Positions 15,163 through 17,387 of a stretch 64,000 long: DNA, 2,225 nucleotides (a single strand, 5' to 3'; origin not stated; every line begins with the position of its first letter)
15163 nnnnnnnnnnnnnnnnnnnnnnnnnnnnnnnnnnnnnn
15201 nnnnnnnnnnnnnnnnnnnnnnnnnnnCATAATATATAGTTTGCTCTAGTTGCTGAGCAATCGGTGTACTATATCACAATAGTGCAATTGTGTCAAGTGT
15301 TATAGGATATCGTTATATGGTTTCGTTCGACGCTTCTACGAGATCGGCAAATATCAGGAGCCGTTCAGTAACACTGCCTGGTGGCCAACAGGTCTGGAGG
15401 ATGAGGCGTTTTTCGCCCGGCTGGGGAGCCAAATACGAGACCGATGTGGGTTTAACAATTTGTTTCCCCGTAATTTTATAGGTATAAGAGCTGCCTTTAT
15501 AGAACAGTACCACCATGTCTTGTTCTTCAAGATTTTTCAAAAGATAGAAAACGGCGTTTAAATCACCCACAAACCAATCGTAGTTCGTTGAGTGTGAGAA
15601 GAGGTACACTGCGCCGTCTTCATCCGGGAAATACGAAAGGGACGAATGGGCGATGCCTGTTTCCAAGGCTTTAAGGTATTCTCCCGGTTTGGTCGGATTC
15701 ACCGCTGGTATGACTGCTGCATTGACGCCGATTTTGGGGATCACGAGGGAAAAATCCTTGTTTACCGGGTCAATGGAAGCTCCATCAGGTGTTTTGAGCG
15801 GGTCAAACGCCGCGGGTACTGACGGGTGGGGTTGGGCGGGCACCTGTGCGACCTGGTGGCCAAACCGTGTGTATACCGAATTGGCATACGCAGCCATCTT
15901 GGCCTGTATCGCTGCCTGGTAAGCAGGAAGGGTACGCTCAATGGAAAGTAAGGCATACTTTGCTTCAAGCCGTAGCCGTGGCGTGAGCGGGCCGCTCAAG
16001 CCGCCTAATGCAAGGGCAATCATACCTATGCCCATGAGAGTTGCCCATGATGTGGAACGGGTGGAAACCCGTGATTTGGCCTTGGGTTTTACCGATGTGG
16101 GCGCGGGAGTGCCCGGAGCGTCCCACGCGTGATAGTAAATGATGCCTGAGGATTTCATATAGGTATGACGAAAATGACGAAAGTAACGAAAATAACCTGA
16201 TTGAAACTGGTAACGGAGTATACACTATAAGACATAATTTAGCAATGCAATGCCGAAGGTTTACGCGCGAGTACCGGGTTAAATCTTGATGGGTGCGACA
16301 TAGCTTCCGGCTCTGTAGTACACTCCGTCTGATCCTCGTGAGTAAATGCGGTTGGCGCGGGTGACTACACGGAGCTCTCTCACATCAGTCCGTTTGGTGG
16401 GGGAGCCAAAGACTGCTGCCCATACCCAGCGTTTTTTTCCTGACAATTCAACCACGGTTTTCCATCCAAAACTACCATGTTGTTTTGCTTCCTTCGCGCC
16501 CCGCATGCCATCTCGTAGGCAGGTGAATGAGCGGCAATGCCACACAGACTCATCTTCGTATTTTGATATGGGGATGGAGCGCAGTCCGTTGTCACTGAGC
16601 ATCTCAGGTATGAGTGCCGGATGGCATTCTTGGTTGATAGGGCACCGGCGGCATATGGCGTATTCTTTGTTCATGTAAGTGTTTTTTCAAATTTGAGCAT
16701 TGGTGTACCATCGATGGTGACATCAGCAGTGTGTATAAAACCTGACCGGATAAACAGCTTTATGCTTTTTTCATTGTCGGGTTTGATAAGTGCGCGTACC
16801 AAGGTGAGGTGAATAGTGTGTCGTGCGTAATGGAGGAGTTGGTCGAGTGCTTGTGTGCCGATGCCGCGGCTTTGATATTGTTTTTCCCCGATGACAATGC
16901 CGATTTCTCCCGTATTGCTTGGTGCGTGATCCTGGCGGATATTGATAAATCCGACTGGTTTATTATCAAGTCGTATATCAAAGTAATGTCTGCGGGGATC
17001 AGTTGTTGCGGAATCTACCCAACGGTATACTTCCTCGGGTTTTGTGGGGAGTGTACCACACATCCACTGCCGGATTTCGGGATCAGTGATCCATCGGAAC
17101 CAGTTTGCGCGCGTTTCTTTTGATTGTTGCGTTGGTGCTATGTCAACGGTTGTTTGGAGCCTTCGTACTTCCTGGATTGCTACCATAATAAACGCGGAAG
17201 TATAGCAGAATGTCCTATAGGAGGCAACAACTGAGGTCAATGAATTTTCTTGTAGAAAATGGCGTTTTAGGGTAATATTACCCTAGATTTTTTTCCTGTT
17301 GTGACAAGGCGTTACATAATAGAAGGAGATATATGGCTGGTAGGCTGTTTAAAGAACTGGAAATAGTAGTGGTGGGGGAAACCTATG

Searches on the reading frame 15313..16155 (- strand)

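Call 26: search_protein_families(library=pfam, proteins=[window:15313-16155:-], max_evalue=0.001)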
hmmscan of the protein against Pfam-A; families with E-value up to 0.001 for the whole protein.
window:15313-16155:- (280 aa): 1 family
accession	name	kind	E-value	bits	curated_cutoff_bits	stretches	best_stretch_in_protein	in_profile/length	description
PF04203.18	Sortase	-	8.7e-21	74.4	26.6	1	137-273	1-125/125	Sortase domain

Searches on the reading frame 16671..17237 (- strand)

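Call 26: search_protein_families(library=pfam, proteins=[window:16671-17237:-], max_evalue=0.001)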
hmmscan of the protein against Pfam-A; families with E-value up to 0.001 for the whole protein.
window:16671-17237:- (188 aa): 5 families
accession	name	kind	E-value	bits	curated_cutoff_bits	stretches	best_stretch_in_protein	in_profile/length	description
PF13302.13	Acetyltransf_3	-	6.1e-20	72.8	25.4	1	43-167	12-137/138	Acetyltransferase (GNAT) domain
PF00583.31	Acetyltransf_1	-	1.3e-15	58.2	20.7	1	66-167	17-116/116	Acetyltransferase (GNAT) family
PF13523.12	Acetyltransf_8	-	8e-09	35.7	27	1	48-173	11-143/145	Acetyltransferase (GNAT) domain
PF13508.13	Acetyltransf_7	-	1.2e-05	26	27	1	83-168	3-83/84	Acetyltransferase (GNAT) domain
PF13673.13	Acetyltransf_10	-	0.00014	22.3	23.6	1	82-183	30-124/128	Acetyltransferase (GNAT) domain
